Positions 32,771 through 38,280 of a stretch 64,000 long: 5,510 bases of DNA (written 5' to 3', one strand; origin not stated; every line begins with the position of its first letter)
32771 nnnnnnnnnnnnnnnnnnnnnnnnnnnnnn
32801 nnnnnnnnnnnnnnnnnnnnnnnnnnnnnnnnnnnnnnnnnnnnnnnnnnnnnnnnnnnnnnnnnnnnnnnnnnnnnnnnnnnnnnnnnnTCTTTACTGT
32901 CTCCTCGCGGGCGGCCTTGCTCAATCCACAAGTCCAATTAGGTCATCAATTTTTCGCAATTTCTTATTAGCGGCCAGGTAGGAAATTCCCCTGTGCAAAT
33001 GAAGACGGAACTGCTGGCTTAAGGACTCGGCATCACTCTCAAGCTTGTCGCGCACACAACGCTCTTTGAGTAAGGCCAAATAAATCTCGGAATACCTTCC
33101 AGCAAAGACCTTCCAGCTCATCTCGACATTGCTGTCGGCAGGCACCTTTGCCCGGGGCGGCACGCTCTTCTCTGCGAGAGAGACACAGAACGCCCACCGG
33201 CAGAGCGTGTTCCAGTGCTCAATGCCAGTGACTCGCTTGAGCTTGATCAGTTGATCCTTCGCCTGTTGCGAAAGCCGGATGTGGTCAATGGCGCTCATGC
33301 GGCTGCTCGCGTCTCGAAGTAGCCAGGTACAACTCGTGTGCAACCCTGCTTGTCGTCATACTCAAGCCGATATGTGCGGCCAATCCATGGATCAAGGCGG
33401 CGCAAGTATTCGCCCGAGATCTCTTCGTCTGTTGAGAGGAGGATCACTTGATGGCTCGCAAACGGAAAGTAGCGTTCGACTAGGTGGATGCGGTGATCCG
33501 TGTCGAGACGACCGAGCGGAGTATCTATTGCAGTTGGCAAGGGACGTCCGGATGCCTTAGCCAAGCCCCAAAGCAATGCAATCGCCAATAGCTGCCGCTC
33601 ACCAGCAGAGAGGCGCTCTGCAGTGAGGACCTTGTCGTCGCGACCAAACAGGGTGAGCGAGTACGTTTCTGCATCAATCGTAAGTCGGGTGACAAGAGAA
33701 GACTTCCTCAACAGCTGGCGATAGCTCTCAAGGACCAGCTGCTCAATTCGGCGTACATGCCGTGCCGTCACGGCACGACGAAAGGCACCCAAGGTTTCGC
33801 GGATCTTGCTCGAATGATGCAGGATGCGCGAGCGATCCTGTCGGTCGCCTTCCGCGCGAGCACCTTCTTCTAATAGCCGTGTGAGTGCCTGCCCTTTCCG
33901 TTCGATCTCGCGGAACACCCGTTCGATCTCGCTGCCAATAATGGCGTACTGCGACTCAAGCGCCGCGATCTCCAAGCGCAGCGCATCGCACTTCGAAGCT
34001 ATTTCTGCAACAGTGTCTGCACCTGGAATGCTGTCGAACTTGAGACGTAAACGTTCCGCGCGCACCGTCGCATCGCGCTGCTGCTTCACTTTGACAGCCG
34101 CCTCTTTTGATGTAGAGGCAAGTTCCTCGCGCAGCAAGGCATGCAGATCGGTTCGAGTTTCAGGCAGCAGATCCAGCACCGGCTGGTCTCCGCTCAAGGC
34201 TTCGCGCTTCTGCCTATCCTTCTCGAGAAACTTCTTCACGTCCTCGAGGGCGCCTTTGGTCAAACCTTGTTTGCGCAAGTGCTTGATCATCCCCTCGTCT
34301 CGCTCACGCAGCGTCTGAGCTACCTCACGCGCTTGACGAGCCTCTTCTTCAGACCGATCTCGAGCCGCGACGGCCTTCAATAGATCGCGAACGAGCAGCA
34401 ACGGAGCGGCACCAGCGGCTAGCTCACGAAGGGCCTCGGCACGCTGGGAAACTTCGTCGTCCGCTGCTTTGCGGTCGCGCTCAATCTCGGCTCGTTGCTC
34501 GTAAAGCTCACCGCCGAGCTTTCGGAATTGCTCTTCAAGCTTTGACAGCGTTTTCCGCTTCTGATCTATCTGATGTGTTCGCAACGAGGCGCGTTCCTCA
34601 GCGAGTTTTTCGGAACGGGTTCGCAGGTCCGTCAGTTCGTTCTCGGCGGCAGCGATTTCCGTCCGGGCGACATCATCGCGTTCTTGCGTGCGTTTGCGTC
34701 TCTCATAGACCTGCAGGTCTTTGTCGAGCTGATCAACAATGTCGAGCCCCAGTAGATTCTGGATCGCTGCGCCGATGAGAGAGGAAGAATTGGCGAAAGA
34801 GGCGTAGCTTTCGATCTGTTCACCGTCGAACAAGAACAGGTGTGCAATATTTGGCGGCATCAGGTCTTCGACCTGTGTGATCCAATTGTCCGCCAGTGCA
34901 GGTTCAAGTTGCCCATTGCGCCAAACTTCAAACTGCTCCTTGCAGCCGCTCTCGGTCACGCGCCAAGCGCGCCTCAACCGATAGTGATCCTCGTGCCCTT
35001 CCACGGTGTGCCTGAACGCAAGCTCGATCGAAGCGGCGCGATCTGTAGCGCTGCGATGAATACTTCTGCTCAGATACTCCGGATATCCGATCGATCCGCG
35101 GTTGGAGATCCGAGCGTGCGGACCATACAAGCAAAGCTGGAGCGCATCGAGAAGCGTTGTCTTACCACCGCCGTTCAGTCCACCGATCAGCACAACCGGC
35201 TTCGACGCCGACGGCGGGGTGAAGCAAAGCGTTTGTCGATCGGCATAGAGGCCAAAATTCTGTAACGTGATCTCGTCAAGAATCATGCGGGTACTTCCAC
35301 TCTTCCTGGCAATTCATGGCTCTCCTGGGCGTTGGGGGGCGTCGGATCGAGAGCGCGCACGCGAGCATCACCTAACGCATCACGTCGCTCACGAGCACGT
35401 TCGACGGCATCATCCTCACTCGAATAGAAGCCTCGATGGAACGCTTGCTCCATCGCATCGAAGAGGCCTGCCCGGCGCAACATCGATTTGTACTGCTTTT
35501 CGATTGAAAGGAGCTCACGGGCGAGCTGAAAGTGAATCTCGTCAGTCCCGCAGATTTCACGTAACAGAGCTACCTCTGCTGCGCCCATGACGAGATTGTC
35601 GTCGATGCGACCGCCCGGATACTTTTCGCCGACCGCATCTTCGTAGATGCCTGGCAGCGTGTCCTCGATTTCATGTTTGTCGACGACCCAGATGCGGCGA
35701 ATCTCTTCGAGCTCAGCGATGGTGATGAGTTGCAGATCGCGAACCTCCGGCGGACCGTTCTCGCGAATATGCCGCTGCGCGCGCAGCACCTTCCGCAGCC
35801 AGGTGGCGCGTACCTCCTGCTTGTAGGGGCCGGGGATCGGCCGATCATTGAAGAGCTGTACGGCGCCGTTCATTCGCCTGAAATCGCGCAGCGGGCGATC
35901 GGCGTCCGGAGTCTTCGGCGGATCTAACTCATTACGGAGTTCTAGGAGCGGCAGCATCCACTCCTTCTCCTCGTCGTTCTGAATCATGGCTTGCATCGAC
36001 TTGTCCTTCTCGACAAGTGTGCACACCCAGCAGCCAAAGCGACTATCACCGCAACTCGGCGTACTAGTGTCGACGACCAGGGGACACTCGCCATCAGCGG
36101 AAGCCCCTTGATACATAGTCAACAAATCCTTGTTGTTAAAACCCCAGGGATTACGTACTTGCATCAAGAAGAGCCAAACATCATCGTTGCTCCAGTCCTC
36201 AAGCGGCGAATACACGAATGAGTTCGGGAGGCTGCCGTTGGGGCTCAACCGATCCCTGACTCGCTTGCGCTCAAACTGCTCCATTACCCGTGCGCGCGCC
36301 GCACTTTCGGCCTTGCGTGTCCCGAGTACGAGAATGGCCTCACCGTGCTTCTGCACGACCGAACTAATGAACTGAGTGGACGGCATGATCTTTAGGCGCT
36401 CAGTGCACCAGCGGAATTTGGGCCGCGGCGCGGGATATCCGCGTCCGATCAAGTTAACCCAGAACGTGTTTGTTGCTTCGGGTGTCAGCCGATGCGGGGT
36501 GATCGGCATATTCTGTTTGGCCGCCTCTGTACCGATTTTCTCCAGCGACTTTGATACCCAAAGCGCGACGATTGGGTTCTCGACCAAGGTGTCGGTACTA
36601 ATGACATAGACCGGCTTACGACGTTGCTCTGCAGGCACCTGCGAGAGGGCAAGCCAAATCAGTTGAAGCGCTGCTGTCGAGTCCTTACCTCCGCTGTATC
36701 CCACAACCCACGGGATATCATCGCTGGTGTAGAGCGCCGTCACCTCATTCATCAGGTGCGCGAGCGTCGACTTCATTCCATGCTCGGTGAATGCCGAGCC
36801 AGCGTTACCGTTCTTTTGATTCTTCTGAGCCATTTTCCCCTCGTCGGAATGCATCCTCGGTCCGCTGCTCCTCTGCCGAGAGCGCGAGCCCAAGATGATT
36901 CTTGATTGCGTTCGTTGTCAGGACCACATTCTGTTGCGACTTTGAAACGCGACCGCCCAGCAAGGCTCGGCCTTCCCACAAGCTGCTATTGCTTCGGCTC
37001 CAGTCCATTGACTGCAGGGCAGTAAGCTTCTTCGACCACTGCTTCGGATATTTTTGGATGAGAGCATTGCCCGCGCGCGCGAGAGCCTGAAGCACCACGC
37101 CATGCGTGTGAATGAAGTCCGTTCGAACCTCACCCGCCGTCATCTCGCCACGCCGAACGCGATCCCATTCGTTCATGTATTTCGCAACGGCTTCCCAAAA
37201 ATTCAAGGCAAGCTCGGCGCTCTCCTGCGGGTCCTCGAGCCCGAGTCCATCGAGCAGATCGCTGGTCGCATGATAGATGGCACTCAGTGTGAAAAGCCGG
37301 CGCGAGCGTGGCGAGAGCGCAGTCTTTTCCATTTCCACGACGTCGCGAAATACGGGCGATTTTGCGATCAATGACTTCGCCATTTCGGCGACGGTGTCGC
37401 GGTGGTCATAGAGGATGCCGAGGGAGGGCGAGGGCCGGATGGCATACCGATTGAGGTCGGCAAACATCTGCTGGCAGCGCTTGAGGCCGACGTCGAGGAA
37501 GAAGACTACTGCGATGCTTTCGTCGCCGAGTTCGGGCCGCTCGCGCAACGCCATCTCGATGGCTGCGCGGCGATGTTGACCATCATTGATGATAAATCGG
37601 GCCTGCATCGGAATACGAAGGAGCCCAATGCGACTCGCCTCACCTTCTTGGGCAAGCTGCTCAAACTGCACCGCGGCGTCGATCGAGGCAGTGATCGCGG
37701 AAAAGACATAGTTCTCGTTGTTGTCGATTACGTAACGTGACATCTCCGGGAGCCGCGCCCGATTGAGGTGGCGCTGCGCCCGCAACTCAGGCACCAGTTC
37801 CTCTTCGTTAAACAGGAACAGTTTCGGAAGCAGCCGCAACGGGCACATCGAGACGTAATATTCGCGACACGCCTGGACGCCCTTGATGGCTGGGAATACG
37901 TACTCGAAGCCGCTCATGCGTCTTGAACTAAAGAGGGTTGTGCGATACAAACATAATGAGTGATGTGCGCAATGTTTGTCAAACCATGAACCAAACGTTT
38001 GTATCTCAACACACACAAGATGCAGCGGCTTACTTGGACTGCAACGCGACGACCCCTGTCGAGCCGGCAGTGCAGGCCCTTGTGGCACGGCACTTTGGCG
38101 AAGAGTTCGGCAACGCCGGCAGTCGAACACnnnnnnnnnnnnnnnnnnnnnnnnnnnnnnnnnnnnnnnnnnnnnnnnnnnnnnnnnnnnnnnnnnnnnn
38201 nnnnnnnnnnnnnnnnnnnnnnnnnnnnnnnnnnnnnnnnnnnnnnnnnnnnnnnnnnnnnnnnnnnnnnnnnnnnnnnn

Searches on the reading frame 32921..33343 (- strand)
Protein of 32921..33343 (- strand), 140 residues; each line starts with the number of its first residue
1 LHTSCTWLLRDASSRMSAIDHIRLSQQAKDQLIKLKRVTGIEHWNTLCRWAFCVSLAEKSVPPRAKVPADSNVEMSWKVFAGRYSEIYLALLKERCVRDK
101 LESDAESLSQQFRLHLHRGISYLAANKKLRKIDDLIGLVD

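Call 27: search_protein_families(library=padloc, proteins=[window:32921-33343:-], max_evalue=0.001)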
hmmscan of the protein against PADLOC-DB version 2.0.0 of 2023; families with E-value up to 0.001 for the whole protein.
window:32921-33343:- (140 aa): 3 families
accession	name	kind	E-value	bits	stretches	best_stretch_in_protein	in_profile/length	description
PDLC02669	DndE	-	2.6e-19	67.3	1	18-137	4-118/128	DndE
PDLC02671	DndE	-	1.4e-09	36.6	1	21-131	5-110/111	DndE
PDLC02670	DndE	-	0.00023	19.5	1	20-126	2-107/122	DndE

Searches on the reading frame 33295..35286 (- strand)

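Call 27: search_protein_families(library=padloc, proteins=[window:33295-35286:-], max_evalue=0.001)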
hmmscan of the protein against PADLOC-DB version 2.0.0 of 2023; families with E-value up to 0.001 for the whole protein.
window:33295-35286:- (663 aa): 78 families (the best 25 are shown)
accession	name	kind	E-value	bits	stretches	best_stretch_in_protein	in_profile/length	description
PDLC02740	PbeC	-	9.3e-224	743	1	1-647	1-645/648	PbeC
PDLC02668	DndD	-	2.9e-215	715.1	1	1-657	1-658/659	DndD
PDLC02731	PbeC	-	2e-175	583.3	1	1-645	1-645/645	PbeC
PDLC02663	DndD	-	1.2e-166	554.4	1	1-658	1-672/675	DndD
PDLC02756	PbeC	-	2.1e-161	537.2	1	1-643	1-643/643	PbeC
PDLC02667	DndD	-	9e-158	525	1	1-657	1-655/657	DndD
PDLC02754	PbeC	-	4.8e-106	353.9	1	3-650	3-646/646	PbeC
PDLC02665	DndD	-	1.1e-84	283.4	1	1-657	1-645/645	DndD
PDLC02664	DndD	-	8.6e-84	280.2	1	1-656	1-660/662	DndD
PDLC02752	PbeC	-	8.9e-76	253.9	1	1-651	1-641/644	PbeC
PDLC02735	PbeC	-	1.1e-67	227.3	1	1-643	1-652/652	PbeC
PDLC02727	PbeC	-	5.4e-65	218.2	2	1-319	1-322/660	PbeC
PDLC02666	DndD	-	4.8e-59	198.6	1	3-646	3-656/665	DndD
PDLC02736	PbeC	-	6.3e-57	191.6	1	1-649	1-678/685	PbeC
PDLC02733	PbeC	-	6.1e-48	161.8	2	427-645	465-669/672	PbeC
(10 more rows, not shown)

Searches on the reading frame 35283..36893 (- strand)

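Call 6: search_protein_families(library=pfam, proteins=[window:35283-36893:-], max_evalue=0.01)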
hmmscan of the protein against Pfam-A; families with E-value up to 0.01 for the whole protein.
window:35283-36893:- (536 aa): 2 families
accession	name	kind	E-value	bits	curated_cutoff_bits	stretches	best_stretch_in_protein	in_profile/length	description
PF01507.26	PAPS_reduct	-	6.5e-09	36.5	22.5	1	63-245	3-151/175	Phosphoadenosine phosphosulfate reductase domain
PF20306.3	Sp-DndD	-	0.00077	20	27.2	1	442-485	4-50/51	Small protein found in certain Dnd DNA modification systems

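Call 8: search_protein_families(library=ncbifam, proteins=[window:35283-36893:-], max_evalue=0.001)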
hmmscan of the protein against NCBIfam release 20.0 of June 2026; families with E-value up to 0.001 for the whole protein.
window:35283-36893:- (536 aa): 8 families
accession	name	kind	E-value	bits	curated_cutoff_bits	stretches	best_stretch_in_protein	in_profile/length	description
NF005316.0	PRK06850.1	equivalog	3.8e-206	685.7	536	1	36-505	6-474/505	hypothetical protein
TIGR03183.1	DNA_S_dndC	equivalog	2.8e-205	682.4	290.4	1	48-487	2-446/447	DNA phosphorothioation system sulfurtransferase DndC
NF010367.0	PRK13795.1-2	equivalog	9.9e-13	47.4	456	1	57-250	240-399/584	hypothetical protein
NF006351.0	PRK08576.1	equivalog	1.3e-12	47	290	1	58-245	233-380/436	hypothetical protein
NF010368.0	PRK13795.1-3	equivalog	4.3e-11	41.8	588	1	35-250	223-404/635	hypothetical protein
NF010366.0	PRK13795.1-1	equivalog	6.3e-11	41.1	745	1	56-244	263-421/667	hypothetical protein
NF010369.0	PRK13795.1-4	equivalog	9.6e-08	30.7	1086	1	46-245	241-407/633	hypothetical protein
NF006327.0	PRK08557.1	equivalog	4.6e-06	25.7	366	1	45-244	167-332/415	hypothetical protein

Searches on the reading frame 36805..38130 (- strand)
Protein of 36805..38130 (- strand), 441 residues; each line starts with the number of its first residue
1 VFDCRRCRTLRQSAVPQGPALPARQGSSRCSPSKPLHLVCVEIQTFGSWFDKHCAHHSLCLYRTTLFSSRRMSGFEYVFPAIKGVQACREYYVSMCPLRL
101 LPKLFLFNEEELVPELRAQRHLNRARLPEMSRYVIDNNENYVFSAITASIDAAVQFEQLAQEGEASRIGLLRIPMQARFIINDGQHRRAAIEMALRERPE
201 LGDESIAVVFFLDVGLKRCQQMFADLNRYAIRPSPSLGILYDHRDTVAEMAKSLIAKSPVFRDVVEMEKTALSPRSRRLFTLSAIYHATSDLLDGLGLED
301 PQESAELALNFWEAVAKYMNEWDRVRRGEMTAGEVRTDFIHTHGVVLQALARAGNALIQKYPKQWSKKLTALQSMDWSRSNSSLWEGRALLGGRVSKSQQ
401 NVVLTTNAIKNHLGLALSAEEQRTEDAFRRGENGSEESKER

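Call 6: search_protein_families(library=pfam, proteins=[window:36805-38130:-], max_evalue=0.01)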
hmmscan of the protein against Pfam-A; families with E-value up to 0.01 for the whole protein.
window:36805-38130:- (441 aa): 1 family
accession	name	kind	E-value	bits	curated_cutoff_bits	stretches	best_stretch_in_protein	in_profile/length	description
PF14072.11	DndB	-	1.2e-137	458.9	29.1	1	79-415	1-337/338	DNA-sulfur modification-associated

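Call 8: search_protein_families(library=ncbifam, proteins=[window:36805-38130:-], max_evalue=0.001)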
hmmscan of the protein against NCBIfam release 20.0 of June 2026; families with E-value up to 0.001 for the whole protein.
window:36805-38130:- (441 aa): 2 families
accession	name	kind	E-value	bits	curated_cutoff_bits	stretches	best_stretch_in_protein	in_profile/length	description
TIGR03233.1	DNA_S_dndB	equivalog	1.3e-158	527.7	328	1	75-428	2-355/355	DNA sulfur modification protein DndB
TIGR03187.1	DGQHR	domain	4.1e-80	269.5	58.85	1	81-357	1-275/276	DGQHR domain-containing protein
